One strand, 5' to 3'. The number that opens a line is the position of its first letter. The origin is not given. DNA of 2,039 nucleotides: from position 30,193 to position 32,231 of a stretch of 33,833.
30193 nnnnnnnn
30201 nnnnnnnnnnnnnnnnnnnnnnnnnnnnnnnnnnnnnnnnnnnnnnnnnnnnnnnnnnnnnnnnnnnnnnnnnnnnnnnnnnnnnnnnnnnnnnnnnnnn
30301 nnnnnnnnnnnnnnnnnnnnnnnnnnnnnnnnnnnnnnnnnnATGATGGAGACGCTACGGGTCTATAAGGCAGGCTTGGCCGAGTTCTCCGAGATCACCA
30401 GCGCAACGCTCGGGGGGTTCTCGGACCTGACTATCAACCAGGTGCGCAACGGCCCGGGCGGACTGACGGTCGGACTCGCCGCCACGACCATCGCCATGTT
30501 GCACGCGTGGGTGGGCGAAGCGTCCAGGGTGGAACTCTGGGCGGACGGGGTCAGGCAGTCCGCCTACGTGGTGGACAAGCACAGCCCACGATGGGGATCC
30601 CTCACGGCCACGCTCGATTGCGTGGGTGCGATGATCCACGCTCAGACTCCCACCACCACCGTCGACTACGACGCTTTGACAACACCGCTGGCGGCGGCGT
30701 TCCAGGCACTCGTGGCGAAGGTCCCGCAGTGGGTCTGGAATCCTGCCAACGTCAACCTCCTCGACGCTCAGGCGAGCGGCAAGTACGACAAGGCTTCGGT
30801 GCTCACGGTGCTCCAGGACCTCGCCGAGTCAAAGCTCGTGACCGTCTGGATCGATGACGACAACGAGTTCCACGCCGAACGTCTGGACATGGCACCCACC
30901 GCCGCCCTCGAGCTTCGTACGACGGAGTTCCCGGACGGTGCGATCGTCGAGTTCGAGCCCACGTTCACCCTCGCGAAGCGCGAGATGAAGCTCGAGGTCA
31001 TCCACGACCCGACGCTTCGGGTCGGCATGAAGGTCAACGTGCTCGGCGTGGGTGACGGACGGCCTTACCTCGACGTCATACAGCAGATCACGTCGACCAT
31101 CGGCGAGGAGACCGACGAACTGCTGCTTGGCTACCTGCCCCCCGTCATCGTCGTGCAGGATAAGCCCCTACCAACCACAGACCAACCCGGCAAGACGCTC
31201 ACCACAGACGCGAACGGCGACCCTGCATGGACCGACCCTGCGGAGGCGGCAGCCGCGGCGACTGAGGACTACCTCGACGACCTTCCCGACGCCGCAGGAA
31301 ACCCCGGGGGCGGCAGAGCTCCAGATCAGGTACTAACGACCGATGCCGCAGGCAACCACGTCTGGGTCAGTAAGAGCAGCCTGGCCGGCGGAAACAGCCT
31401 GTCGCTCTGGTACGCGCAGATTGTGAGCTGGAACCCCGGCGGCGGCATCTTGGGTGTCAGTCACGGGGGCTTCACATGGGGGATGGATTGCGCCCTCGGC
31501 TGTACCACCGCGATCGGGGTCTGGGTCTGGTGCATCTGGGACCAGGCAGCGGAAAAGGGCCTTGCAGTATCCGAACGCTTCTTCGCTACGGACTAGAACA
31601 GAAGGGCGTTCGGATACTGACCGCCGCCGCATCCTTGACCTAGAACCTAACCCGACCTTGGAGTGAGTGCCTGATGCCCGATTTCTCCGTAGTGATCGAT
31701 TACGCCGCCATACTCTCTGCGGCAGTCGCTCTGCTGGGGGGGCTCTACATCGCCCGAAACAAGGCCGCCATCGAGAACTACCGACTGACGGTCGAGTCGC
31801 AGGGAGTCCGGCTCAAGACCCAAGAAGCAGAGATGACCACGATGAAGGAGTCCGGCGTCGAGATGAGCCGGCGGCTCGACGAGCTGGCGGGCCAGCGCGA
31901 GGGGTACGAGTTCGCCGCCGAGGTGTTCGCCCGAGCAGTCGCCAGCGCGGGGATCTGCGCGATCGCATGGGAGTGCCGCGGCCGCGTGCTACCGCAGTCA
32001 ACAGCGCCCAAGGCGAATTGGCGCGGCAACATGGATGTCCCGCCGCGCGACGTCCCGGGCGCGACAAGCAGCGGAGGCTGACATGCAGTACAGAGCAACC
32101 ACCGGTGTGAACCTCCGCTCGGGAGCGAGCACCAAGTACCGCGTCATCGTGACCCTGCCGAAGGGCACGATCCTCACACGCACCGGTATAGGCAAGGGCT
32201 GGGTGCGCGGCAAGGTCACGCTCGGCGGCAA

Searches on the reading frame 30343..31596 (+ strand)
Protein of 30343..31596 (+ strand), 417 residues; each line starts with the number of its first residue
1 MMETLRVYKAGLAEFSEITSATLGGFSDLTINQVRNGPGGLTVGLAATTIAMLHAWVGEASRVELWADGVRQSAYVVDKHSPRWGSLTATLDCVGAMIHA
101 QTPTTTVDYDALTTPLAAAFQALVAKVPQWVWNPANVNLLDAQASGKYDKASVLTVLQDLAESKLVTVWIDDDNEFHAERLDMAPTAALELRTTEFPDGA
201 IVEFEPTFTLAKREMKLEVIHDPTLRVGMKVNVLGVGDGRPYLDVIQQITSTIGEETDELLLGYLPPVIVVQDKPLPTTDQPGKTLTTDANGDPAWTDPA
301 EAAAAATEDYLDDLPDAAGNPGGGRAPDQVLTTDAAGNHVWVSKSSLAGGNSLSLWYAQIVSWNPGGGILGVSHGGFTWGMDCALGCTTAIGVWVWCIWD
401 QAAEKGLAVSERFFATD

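Call 5: search_protein_families(library=pfam, proteins=[window:30343-31596:+], max_evalue=0.1)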
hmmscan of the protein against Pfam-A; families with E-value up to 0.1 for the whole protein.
window:30343-31596:+ (417 aa): 0 families

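Call 6: search_protein_families(library=phrogs, proteins=[window:30343-31596:+], max_evalue=0.01)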
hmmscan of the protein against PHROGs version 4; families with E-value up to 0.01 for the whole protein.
window:30343-31596:+ (417 aa): 0 families

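Call 67: search_protein_families(library=phrogs, proteins=[window:30343-31596:+], max_evalue=1)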
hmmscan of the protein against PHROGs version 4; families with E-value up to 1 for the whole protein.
window:30343-31596:+ (417 aa): 0 families

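Call 68: search_solved_structures(query=window:30343-31596:+, max_evalue=10)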
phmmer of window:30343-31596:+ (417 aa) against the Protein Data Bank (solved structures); distinct sequences matched with E-value up to 10: 8.
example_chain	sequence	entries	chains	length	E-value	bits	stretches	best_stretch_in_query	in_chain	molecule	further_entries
7bxh_A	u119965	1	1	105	0.16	14.1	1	147-200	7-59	Lpg2149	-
7bxf_C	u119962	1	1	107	0.17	14.1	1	147-199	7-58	Lpg2149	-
6lw4_B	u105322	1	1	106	0.17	14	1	148-199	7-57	Uncharacterized protein Lpg2149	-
6k3b_B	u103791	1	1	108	0.17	14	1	147-199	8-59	Uncharacterized protein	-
5dpo_A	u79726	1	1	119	0.18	14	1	147-199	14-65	Uncharacterized protein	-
8j0s_d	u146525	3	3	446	0.36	13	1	49-132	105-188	Multifunctional fusion protein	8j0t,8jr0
5e46_A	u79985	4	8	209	0.46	12.6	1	42-123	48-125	Hydroxynitrile lyase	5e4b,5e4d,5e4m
7ad7_C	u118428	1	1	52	0.73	12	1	374-405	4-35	K8 peptide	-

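Call 103: search_protein_families(library=ncbifam, proteins=[window:30343-31596:+], max_evalue=0.01)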
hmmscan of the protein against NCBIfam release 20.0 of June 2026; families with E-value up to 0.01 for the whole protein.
window:30343-31596:+ (417 aa): 0 families

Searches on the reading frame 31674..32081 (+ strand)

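Call 67: search_protein_families(library=phrogs, proteins=[window:31674-32081:+], max_evalue=1)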
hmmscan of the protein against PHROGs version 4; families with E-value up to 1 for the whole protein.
window:31674-32081:+ (135 aa): 1 family
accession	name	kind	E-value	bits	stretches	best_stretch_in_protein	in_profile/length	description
phrog_6656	-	unknown function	0.17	13.2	1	6-32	6-32/76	-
